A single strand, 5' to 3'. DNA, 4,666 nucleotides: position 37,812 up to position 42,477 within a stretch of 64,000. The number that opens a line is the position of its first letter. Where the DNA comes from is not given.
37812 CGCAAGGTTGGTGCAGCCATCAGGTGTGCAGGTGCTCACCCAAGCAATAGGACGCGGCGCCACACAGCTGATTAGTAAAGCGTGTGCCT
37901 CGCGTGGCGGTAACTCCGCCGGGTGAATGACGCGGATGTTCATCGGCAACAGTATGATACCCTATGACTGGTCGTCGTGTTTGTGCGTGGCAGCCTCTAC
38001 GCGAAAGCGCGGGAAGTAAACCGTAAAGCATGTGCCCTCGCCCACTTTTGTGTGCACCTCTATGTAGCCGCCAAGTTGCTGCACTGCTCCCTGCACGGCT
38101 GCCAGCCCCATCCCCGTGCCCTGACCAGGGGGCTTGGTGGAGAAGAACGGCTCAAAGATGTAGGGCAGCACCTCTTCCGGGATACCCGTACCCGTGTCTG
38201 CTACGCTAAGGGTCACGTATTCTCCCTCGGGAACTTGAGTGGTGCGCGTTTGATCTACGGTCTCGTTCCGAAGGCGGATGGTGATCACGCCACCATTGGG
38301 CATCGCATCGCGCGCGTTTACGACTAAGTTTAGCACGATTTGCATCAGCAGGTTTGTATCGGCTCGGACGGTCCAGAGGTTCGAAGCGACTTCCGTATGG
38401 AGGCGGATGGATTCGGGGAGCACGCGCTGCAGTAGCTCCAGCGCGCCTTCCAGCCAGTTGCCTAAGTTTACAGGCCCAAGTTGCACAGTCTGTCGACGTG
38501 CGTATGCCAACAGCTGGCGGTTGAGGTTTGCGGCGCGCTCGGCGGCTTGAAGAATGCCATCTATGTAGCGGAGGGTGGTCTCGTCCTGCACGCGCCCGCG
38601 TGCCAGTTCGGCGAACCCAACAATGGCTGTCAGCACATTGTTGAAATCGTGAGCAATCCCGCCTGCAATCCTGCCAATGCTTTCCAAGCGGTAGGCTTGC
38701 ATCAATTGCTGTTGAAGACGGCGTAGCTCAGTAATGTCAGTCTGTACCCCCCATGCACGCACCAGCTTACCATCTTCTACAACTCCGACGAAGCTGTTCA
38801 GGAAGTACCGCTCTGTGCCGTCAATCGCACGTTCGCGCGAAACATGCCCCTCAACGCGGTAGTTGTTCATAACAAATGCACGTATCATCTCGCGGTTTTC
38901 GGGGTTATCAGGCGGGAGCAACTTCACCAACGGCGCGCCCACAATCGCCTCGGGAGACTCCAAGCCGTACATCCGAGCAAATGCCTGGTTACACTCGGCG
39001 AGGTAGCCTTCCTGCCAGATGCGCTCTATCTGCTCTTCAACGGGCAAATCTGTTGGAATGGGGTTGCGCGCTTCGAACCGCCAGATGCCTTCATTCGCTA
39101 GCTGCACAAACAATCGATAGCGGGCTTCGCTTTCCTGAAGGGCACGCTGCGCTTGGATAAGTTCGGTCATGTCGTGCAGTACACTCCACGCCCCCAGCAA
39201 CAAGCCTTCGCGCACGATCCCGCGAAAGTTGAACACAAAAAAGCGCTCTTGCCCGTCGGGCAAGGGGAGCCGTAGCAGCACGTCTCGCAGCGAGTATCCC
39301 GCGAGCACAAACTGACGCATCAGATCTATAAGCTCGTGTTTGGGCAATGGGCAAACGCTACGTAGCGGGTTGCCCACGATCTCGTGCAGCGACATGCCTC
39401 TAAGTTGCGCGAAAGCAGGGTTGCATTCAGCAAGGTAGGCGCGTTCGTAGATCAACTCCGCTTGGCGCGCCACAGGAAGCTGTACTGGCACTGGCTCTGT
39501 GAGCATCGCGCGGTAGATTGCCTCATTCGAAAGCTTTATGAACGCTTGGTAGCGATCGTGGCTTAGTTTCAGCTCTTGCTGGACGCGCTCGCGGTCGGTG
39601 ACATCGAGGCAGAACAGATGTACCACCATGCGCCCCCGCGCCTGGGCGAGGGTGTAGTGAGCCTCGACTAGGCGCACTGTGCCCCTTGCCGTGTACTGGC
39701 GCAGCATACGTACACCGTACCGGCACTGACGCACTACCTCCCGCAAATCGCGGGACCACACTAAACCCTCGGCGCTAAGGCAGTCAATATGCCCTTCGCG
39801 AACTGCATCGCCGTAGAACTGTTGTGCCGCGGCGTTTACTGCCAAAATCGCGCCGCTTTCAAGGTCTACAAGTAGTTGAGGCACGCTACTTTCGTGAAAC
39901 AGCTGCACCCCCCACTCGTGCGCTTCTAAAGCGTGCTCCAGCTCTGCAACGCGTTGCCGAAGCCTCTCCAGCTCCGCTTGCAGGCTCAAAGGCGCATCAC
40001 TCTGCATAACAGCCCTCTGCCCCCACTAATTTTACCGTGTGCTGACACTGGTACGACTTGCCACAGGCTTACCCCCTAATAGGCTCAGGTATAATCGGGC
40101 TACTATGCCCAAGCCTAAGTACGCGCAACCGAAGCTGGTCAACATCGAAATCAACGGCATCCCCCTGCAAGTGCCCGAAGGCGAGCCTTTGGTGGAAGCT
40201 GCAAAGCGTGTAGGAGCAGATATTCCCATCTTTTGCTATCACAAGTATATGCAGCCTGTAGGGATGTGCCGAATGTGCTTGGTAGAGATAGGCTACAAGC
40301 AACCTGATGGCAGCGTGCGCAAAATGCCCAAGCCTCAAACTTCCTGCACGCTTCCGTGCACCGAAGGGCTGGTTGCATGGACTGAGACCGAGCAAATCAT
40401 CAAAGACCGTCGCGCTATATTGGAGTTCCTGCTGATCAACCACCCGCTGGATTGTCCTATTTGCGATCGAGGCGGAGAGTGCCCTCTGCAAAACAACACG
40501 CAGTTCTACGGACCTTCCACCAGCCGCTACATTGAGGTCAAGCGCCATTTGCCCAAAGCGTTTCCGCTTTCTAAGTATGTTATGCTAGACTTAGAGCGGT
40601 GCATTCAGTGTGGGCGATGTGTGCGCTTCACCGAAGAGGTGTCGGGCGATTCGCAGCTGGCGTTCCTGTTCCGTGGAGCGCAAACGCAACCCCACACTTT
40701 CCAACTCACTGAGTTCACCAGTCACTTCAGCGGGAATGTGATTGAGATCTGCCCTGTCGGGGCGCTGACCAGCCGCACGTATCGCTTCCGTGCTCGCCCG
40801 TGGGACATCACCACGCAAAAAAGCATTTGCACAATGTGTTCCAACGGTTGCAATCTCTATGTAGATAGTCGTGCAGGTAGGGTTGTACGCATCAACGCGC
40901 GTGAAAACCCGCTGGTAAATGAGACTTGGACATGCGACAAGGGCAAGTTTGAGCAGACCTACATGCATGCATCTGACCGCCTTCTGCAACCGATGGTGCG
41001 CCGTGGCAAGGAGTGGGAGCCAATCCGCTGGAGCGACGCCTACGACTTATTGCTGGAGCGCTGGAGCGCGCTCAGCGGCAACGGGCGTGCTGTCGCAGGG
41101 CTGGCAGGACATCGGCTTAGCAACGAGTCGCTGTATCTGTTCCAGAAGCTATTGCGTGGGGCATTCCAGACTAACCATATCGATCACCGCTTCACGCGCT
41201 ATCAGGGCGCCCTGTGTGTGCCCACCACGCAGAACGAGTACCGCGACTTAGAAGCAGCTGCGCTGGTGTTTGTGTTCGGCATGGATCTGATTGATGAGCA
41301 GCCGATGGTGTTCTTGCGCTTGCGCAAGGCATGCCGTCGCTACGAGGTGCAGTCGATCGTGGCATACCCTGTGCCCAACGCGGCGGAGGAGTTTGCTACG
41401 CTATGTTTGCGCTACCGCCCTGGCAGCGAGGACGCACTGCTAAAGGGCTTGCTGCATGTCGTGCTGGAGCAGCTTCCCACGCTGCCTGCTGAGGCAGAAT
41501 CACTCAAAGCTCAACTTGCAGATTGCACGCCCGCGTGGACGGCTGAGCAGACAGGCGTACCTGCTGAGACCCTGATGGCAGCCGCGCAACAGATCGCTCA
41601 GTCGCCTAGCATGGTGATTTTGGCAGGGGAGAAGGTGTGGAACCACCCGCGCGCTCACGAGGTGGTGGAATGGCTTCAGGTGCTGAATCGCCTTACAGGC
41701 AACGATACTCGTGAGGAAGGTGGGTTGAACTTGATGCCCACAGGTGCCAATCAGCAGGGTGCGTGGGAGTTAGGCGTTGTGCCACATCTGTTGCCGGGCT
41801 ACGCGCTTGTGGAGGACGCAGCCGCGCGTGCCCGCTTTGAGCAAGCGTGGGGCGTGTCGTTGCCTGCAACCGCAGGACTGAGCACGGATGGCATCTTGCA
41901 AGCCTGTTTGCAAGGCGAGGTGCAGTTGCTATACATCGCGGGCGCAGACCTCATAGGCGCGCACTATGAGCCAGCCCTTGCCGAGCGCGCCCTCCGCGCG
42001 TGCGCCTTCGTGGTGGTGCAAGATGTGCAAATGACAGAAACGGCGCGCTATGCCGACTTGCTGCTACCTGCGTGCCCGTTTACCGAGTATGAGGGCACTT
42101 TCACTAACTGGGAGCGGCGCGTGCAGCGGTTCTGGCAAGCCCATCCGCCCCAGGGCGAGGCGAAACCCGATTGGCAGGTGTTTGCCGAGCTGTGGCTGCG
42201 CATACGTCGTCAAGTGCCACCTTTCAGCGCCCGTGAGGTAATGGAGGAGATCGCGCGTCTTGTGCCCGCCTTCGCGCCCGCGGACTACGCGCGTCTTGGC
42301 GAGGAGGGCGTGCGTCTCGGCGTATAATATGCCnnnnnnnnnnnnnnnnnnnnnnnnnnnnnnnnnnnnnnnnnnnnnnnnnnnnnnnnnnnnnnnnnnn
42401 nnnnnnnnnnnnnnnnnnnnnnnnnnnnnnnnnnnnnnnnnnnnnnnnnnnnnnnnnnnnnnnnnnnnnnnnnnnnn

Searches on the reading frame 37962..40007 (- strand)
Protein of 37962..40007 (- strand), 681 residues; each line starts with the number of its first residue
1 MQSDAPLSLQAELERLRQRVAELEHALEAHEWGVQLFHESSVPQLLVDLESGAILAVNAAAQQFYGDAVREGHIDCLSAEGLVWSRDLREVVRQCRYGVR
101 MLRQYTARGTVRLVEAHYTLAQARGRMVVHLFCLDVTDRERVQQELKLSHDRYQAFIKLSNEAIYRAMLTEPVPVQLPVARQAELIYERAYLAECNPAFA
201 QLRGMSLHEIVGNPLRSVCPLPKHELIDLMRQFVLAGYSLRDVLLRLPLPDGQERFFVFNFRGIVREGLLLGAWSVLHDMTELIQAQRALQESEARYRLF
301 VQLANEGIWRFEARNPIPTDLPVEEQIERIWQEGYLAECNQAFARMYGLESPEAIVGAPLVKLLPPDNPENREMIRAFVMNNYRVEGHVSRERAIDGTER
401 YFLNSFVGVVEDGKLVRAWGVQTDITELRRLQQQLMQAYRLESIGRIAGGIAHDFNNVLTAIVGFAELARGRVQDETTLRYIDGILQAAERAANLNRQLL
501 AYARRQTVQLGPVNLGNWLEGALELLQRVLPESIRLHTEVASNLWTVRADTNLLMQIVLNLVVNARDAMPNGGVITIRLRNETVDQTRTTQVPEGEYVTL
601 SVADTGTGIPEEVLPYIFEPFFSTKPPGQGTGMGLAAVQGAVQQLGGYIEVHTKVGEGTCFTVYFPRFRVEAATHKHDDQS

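Call 55: search_protein_families(library=pfam, proteins=[window:37962-40007:-], max_evalue=0.001)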
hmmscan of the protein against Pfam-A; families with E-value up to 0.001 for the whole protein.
window:37962-40007:- (681 aa): 6 families
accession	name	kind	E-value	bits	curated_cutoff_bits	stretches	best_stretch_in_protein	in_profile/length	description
PF02518.31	HATPase_c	-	1.4e-25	90.3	26.4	1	550-667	2-109/111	Histidine kinase-, DNA gyrase B-, and HSP90-like ATPase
PF13426.13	PAS_9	-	1.8e-13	51.1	27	1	333-427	10-103/103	PAS domain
PF08448.16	PAS_4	-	4.8e-13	49.7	23.1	1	334-430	15-110/110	PAS fold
PF00989.32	PAS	-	2e-11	44.4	22.6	1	338-425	25-113/113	PAS fold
PF00512.31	HisKA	-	9.5e-10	38.8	26.9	1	445-506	3-64/66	His Kinase A (phospho-acceptor) domain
PF13188.13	PAS_8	-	6.3e-09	35.9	21.8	0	336-374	23-57/65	PAS domain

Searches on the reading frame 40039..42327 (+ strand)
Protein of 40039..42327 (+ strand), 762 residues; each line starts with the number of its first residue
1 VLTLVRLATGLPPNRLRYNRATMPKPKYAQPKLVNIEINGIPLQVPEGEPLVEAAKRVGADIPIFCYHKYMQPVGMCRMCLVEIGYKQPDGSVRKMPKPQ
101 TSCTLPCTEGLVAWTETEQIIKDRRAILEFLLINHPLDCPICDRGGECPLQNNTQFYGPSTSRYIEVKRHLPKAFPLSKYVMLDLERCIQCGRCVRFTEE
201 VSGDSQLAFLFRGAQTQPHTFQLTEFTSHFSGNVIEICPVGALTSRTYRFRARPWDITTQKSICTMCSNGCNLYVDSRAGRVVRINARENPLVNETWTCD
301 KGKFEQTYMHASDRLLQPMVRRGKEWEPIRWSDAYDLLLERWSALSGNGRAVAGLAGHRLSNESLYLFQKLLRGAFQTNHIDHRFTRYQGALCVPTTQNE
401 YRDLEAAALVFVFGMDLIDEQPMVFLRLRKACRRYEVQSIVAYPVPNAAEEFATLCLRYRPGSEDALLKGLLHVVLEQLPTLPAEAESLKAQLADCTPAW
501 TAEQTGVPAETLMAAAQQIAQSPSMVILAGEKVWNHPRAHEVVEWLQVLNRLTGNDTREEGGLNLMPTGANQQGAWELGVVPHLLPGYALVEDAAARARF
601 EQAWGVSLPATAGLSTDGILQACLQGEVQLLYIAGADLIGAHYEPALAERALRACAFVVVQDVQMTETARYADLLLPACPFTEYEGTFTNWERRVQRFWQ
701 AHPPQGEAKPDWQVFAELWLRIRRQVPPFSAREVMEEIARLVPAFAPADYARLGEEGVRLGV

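Call 55: search_protein_families(library=pfam, proteins=[window:40039-42327:+], max_evalue=0.001)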
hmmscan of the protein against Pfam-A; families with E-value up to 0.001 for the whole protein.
window:40039-42327:+ (762 aa): 7 families
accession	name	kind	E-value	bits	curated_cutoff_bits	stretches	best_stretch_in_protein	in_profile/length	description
PF00384.28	Molybdopterin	-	4.5e-51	174.4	24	1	314-718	1-350/353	Molybdopterin oxidoreductase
PF22117.2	Fer4_Nqo3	-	2.1e-22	79.5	27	1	180-244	3-67/67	NADH-quinone oxidoreductase subunit 3, ferredoxin-like domain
PF10588.14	NADH-G_4Fe-4S_3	-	2.6e-16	59.3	27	1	124-163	1-40/40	NADH-ubiquinone oxidoreductase-G iron-sulfur binding region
PF13510.11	Fer2_4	-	1.3e-14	54.5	22.8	1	33-117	3-81/82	2Fe-2S iron-sulfur cluster binding domain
PF04879.21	Molybdop_Fe4S4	-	3.5e-10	40.1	22.7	1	258-309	2-53/55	Molybdopterin oxidoreductase Fe4S4 domain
PF22151.2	Fer4_NDSU1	-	4.6e-08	32.9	23.8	1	261-304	5-48/51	NADH-ubiquinone oxidoreductase NDSU1/NuoG-like, 4Fe-4S domain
PF00111.32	Fer2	-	2.9e-06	27.6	21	1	39-90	6-55/77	2Fe-2S iron-sulfur cluster binding domain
